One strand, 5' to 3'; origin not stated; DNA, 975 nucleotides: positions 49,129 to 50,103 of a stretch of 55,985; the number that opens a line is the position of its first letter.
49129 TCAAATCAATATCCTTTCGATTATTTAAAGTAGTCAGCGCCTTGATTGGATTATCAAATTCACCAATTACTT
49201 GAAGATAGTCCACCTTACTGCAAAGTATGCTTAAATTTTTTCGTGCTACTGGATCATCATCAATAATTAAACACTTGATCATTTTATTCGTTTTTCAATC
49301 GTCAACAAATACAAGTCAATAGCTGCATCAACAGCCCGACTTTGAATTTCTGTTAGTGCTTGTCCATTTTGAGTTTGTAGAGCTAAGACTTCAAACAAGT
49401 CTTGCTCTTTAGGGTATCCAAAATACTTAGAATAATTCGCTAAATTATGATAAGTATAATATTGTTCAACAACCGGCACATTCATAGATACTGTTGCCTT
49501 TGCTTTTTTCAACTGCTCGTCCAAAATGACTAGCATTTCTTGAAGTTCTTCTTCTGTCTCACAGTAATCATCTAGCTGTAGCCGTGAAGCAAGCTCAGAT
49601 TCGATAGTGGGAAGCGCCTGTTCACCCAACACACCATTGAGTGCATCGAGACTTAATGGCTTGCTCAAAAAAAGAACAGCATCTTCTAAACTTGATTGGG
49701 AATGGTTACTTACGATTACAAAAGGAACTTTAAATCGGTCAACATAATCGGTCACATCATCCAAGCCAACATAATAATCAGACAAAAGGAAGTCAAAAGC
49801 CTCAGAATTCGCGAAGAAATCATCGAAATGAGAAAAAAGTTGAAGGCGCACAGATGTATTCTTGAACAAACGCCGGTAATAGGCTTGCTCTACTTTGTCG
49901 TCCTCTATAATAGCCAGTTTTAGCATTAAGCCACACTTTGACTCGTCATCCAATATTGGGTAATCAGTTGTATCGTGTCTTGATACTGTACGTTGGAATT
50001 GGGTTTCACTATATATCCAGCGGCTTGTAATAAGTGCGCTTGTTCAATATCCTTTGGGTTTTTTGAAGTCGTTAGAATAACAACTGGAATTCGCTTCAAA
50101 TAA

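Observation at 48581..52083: H-NOX-headed, translationally coupled five-gene phosphorelay ending in a LytTR regulator, tail-to-tail with the exopolymer module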

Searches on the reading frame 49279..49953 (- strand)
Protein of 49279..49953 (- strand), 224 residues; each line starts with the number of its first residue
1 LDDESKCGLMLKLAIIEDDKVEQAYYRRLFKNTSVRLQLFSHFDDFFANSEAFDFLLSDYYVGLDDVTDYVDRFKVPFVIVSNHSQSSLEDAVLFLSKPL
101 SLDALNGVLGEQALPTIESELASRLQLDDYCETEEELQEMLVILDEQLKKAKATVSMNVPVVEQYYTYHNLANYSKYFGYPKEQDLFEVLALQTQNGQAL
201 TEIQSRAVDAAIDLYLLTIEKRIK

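Call 3: search_protein_families(library=pfam, proteins=[window:49279-49953:-], max_evalue=0.01)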
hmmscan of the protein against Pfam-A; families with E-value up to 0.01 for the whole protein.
window:49279-49953:- (224 aa): 0 families

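Call 6: search_protein_families(library=pfam, proteins=[window:49279-49926:-], max_evalue=10)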
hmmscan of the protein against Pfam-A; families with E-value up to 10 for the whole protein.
window:49279-49926:- (215 aa): 1 family
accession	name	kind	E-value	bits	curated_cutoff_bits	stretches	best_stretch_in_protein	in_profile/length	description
PF06595.17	BDV_P24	-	0.1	12.9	27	1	104-160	110-166/202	Borna disease virus P24 protein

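Call 7: search_protein_families(library=ncbifam, proteins=[window:49279-49926:-], max_evalue=0.01)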
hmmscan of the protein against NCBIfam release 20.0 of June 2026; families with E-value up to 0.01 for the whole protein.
window:49279-49926:- (215 aa): 1 family
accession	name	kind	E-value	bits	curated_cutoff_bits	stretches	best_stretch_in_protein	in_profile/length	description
NF006251.0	PRK08392.1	equivalog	0.0042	16.6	212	0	163-210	126-172/216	hypothetical protein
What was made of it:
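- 49279..49926 (-): Free-standing REC-HPt phosphotransfer protein, 215 aa (Asp50, His160). No Pfam or NCBIfam hit (calls 3, 6, 7).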

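Call 8: find_homologous_proteins(query=window:49279-49926:-, max_evalue=0.001)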
Query window:49279-49926:- (215 aa): 1 proteins with E <= 0.001 among 391 candidates.
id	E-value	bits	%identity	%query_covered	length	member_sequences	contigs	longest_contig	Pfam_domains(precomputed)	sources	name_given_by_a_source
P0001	3.7e-132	456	100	100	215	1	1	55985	-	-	-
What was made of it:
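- Tried and rejected: It found only itself (call 8).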

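Call 24: predict_structure(protein=window:49279-49926:-)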
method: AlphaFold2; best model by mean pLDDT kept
length: 215 residues; sequences in the alignment: 1
mean_pLDDT: 43.1   pTM: 0.36
mean pLDDT of the five models: 43.1, 37.5, 32.6, 32.5, 31.2
residues with pLDDT >= 90: 0; 70-90: 0; 50-70: 52; < 50: 163
segments of 3 or more residues with pLDDT < 50: 1-12, 14-16, 34-42, 50-52, 78-83, 88-215
pLDDT, mean of each block of 10 residues (from residue 1): 37 47 59 47 52 55 56 57 49 37 38 38 44 44 32 31 36 37 32 38 41 37
secondary structure, 60 per line:
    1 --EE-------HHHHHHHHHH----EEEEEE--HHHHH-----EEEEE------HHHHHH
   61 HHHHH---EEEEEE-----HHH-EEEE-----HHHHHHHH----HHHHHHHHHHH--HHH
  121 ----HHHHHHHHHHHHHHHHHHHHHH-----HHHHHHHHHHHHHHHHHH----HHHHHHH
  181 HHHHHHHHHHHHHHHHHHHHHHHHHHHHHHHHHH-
elements in order: H12-21 E26-31 H34-38 E44-48 H55-65 E69-74 E84-87 H93-100 H105-115 H125-146 H152-169 H174-214
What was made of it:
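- Tried and rejected: Single-sequence AF2 of gene 4. pLDDT 43, unusable (call 24).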

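Call 25: search_protein_representatives(protein=window:49279-49926:-)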
Query: 215 residues. Proteins with E-value up to 0.001 (for the whole library): 8; up to 1e-10: 4; up to 1e-30: 1. The best 8 are listed.
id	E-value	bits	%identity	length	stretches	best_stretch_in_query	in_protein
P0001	1.2e-132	456.0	100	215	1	1-215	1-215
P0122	3.9e-23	98.7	35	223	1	2-215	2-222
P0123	7.8e-21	91.2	35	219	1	3-195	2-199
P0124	5.2e-18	81.9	33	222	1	3-200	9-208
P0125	3.3e-06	43.5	29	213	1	1-193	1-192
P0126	4.1e-05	39.9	23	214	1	2-191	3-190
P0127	2.8e-04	37.2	30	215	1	3-138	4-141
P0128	6.2e-04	36.0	31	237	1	3-106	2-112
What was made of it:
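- Tried and rejected: The exhaustive HMMER search was needed (call 25).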

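Call 27: search_solved_structures(query=A1, max_evalue=1, show_alignments=2)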
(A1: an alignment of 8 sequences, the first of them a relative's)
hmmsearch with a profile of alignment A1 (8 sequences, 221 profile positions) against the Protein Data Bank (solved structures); distinct sequences matched with E-value up to 1: 61 (the best 60 are shown).
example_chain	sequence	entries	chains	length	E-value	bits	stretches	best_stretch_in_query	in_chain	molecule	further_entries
1zy2_A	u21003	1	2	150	1.7e-06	30.8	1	2-115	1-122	transcriptional regulator NtrC1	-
1ny5_A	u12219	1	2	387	3.6e-06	29.8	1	2-142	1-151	transcriptional regulator (NtrC family)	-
4l4u_A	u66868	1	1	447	9.8e-06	28.3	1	2-130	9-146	Transcriptional regulator (NtrC family)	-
7unh_A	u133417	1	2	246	1.5e-05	27.8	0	120-163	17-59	SP2 designed chlorophyll dimer protein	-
7uni_A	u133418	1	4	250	1.7e-05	27.5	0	120-163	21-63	SP2-ZnPPaM designed chlorophyll dimer protein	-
9qih_A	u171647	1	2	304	3e-05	26.8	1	2-110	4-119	SenB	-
9xzo_A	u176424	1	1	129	0.00019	24.1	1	1-106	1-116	De novo protein M1X0B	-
3cfy_A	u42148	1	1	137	0.00029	23.5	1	3-106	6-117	Putative LuxO repressor protein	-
8svz_A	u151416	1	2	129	0.00063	22.4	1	2-111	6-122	Two-component response regulator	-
1oxb_B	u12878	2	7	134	0.00086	22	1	2-107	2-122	SLN1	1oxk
2r25_B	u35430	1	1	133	0.00091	21.9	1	2-107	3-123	Osmosensing histidine protein kinase SLN1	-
5lwk_A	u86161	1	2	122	0.00092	21.9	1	1-109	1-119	Transcriptional regulatory protein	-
4q7e_A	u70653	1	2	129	0.0018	20.9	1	3-100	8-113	Response regulator of a two component regulatory system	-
8phx_A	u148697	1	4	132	0.0021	20.7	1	2-106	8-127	Histidine protein kinase SLN1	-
8phn_A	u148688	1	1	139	0.0026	20.4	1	3-54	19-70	histidine kinase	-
3myf_A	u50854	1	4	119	0.012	18.3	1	131-203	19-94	Sensor protein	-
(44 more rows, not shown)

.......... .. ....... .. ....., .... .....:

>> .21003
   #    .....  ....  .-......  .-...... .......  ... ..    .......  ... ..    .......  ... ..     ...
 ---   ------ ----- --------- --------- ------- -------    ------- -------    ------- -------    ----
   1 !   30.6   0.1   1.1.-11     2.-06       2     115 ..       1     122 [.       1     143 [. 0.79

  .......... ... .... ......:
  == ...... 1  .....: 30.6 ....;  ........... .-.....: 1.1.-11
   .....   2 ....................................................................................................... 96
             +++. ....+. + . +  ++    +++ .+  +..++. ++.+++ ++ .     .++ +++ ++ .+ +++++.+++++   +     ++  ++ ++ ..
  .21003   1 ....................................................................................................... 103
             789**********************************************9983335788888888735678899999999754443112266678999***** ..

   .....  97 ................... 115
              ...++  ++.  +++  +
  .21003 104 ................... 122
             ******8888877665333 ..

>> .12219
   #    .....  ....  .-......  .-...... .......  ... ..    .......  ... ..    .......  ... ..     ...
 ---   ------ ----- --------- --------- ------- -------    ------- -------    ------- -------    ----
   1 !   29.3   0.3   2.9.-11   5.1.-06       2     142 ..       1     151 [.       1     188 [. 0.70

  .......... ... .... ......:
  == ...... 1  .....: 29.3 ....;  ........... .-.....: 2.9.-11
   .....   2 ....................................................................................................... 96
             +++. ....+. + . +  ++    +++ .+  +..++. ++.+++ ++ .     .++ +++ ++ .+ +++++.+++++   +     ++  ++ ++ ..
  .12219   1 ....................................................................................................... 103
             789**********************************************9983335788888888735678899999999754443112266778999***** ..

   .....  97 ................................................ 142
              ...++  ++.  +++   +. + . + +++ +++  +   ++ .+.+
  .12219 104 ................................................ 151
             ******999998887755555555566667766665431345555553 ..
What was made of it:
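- On HPt domain (PF01627): Hpt-type 3myf, E 0.012 (call 27).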

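Call 28: find_homologous_proteins(query=A1, max_evalue=0.001)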
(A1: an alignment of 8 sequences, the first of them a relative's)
Query A1 (8 sequences) (215 aa, profile of the alignment): 15 proteins with E <= 0.001 among 6000 candidates.
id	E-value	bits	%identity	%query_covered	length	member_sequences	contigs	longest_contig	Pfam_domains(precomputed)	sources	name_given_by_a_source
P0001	7.2e-73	263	100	100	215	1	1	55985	-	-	-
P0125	9.2e-69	249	28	89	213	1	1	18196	-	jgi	-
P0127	1.0e-66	243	30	47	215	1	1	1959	-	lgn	-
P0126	5.4e-66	240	29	42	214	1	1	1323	-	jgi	-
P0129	6.5e-50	188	25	84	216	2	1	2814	-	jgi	-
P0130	3.4e-48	182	23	84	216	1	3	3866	-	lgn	-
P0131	6.0e-48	181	26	84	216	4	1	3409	-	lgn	-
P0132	4.2e-45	172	27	84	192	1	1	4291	-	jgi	-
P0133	3.0e-11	61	43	10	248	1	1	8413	-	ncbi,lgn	ncbi:MAG: response regulator [Bacteroidota bacterium]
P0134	5.5e-7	47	21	45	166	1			PF00072.31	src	-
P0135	1.8e-5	42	27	35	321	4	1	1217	PF00072.31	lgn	-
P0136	3.2e-5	41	23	25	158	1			PF00072.31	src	-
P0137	5.3e-5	41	23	25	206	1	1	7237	PF00072.31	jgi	-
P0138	1.0e-4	40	23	25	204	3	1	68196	PF00158.33,PF14532.13,PF00072.31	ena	-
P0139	1.7e-4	39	77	6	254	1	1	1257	PF23198.2,PF00072.31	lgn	-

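Call 29: find_encoding_contigs(protein=P0125, flank=8000, max_places=2)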
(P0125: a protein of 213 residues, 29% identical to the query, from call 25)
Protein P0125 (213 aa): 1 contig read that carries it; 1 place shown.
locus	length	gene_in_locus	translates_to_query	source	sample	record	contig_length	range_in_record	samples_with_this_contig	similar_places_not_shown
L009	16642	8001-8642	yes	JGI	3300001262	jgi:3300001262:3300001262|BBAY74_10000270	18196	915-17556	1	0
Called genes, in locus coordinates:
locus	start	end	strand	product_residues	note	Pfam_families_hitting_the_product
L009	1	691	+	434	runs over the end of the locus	PF07690:MFS_1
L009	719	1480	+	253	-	PF00106:adh_short, PF01370:Epimerase (faint), PF08659:KR, PF23441:SDR, PF13561:adh_short_C2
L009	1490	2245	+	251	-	PF00106:adh_short, PF08659:KR, PF23441:SDR, PF13561:adh_short_C2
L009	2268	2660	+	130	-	PF00294:PfkB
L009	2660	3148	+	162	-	PF00294:PfkB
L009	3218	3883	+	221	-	PF01081:Aldolase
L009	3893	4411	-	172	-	PF08922:DUF1905, PF13376:OmdA (weak)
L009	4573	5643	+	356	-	PF14362:DUF4407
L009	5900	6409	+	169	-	PF07700:HNOB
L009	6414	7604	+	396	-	PF00989:PAS, PF13188:PAS_8, PF08447:PAS_3, PF13426:PAS_9, PF00512:HisKA, PF02518:HATPase_c, PF14501:HATPase_c_5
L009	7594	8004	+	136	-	PF00072:Response_reg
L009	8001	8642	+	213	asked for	-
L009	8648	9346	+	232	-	PF00072:Response_reg, PF04397:LytTR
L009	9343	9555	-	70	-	-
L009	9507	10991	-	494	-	PF13506:Glyco_transf_21, PF03142:Chitin_synth_2 (faint), PF13641:Glyco_tranf_2_3, PF00535:Glycos_transf_2, PF13632:Glyco_trans_2_3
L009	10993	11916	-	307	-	PF21360:PylC-like_N, PF02655:ATP-grasp_3, PF13535:ATP-grasp_4 (faint), PF15632:ATPgrasp_Ter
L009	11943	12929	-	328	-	PF02585:PIG-L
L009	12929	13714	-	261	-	-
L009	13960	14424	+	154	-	PF01451:LMWPc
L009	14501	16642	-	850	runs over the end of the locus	PF01839:FG-GAP (faint), PF13517:FG-GAP_3, PF07593:UnbV_ASPIC, PF13517:FG-GAP_3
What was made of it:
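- Tried and rejected: Rejected: the upstream neighbour differs in L009 (call 29).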

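Call 30: find_encoding_contigs(protein=P0122, flank=8000, max_places=2)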
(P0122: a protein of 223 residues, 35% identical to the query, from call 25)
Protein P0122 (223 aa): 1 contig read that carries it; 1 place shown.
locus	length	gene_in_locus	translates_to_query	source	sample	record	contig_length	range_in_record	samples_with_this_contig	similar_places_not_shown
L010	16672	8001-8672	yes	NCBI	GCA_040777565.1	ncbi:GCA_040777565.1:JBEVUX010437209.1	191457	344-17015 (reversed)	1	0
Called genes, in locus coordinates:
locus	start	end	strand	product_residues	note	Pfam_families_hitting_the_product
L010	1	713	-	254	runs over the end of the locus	PF09674:DUF2400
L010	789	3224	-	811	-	PF13620:CarboxypepD_reg, PF13715:CarbopepD_reg_2, PF07715:Plug, PF00593:TonB_dep_Rec_b-barrel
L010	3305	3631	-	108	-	-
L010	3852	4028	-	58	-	-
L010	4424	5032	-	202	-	PF07920:DUF1684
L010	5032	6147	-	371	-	PF00266:Aminotran_5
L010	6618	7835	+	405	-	PF00989:PAS, PF13426:PAS_9, PF24820:Diguanyl_cycl_sensor (faint), PF00512:HisKA, PF02518:HATPase_c, PF14501:HATPase_c_5 (weak)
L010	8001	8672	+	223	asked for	-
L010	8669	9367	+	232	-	PF00072:Response_reg, PF04397:LytTR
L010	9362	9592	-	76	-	-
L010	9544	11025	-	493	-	PF13641:Glyco_tranf_2_3, PF00535:Glycos_transf_2, PF13506:Glyco_transf_21, PF13632:Glyco_trans_2_3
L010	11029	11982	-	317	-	PF21360:PylC-like_N, PF02655:ATP-grasp_3, PF13535:ATP-grasp_4 (weak), PF15632:ATPgrasp_Ter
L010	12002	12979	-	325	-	PF02585:PIG-L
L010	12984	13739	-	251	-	-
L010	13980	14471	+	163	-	PF01451:LMWPc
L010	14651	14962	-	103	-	-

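Call 31: find_encoding_contigs(protein=P0132, flank=8000, max_places=2)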
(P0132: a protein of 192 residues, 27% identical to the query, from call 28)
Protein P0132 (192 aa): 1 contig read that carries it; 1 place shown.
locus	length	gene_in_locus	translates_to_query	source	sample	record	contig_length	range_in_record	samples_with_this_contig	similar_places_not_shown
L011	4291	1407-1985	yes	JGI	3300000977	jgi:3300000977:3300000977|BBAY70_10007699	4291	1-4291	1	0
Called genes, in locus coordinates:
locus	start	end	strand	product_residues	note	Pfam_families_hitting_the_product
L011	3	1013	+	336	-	?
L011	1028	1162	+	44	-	-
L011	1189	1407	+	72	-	PF00072:Response_reg (weak)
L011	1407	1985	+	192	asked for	-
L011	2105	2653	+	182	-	PF00072:Response_reg (weak), PF04397:LytTR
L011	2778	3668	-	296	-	-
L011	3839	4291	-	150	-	?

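Call 34: find_related_loci(query=A1, collection=metagenome_contigs, flank=9000)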
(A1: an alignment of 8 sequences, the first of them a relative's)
Query A1 (215 aa) in metagenome_contigs; peptide patterns used: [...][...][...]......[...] (x = any residue, [..] = any of these).
323 stretches matched a pattern; 1 encode a relative of the query (tblastn E <= 1e-3); 1 distinct loci.
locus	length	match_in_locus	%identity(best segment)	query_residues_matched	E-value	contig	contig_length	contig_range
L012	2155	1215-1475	26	3-80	3e-7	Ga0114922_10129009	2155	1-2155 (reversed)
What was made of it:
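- Tried and rejected: It gave one short, uninformative contig (call 34).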

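Call 35: find_encoding_contigs(protein=P0123, flank=9000, max_places=2)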
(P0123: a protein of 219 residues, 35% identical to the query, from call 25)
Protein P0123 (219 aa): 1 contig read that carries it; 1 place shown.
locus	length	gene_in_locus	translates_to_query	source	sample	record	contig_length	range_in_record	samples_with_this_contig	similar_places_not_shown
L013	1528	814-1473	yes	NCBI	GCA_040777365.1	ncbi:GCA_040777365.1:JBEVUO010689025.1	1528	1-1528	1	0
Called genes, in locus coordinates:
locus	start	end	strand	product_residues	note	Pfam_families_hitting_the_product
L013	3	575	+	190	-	?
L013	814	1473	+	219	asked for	-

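Call 36: find_encoding_contigs(protein=P0124, flank=9000, max_places=2)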
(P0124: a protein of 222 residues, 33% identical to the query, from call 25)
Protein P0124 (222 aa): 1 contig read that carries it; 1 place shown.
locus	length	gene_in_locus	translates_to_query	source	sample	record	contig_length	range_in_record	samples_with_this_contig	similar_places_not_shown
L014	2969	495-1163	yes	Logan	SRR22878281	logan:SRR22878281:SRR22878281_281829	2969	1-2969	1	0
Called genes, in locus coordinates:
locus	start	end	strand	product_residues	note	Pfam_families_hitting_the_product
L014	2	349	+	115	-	?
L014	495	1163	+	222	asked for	-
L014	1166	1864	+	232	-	PF00072:Response_reg, PF04397:LytTR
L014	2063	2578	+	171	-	PF01451:LMWPc (weak)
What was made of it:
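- Every family member with readable context sits between a kinase and a LytTR gene (calls 29-31, 36). L014 has the REC-HPt and LytTR genes followed directly by LMWPc (call 36).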

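Call 37: find_encoding_contigs(protein=P0133, flank=9000, max_places=2)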
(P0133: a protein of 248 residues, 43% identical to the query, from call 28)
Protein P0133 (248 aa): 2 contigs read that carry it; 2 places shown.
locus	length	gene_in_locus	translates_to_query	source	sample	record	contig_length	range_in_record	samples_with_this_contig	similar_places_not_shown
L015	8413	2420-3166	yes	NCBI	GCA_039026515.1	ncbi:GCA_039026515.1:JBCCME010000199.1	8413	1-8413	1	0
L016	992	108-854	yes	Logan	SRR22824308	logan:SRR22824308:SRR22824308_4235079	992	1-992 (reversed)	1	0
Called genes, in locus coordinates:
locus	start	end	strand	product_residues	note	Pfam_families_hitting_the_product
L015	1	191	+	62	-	PF02518:HATPase_c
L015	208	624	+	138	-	PF00072:Response_reg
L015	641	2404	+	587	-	PF19529:DUF6057 (weak), PF13426:PAS_9 (weak), PF00512:HisKA, PF02518:HATPase_c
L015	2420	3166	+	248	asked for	-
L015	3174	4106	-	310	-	PF01261:AP_endonuc_2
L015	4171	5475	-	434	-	PF10518:TAT_signal (weak), PF01408:GFO_IDH_MocA, PF22725:GFO_IDH_MocA_C3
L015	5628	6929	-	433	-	-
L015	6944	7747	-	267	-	-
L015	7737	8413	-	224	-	PF07638:Sigma70_ECF (weak), PF04542:Sigma70_r2, PF08281:Sigma70_r4_2, PF04545:Sigma70_r4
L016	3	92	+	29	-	?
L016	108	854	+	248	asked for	-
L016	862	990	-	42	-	?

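Call 61: predict_structure(alignment_id=A2)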
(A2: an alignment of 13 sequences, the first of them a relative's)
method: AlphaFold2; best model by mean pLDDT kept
length: 215 residues; sequences in the alignment: 13
mean_pLDDT: 83.1   pTM: 0.67
mean pLDDT of the five models: 83.1, 82.2, 81.8, 79.0, 75.9
residues with pLDDT >= 90: 61; 70-90: 128; 50-70: 14; < 50: 12
segments of 3 or more residues with pLDDT < 50: 106-115
pLDDT, mean of each block of 10 residues (from residue 1): 94 87 89 96 93 88 91 74 79 82 48 49 80 92 86 87 86 85 87 86 88 82
secondary structure, 60 per line:
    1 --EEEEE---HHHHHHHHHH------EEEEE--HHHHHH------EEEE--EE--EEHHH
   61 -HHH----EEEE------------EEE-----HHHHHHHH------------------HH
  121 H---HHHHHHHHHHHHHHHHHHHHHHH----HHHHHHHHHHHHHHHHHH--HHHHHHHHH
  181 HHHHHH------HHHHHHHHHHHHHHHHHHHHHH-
elements in order: E3-7 H11-20 E27-31 H34-39 E46-49 E69-72 E85-87 H93-100 H125-147 H152-169 H172-186 H193-214
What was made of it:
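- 49279..49926 (-): AF2 model: pLDDT 83, a receiver fold plus four long helices (call 61).
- On HPt domain (PF01627): The model has four helices, 125-214, with His160 in the second (call 61).
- Tried and rejected: It was repeated with the 13-sequence alignment (call 61).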
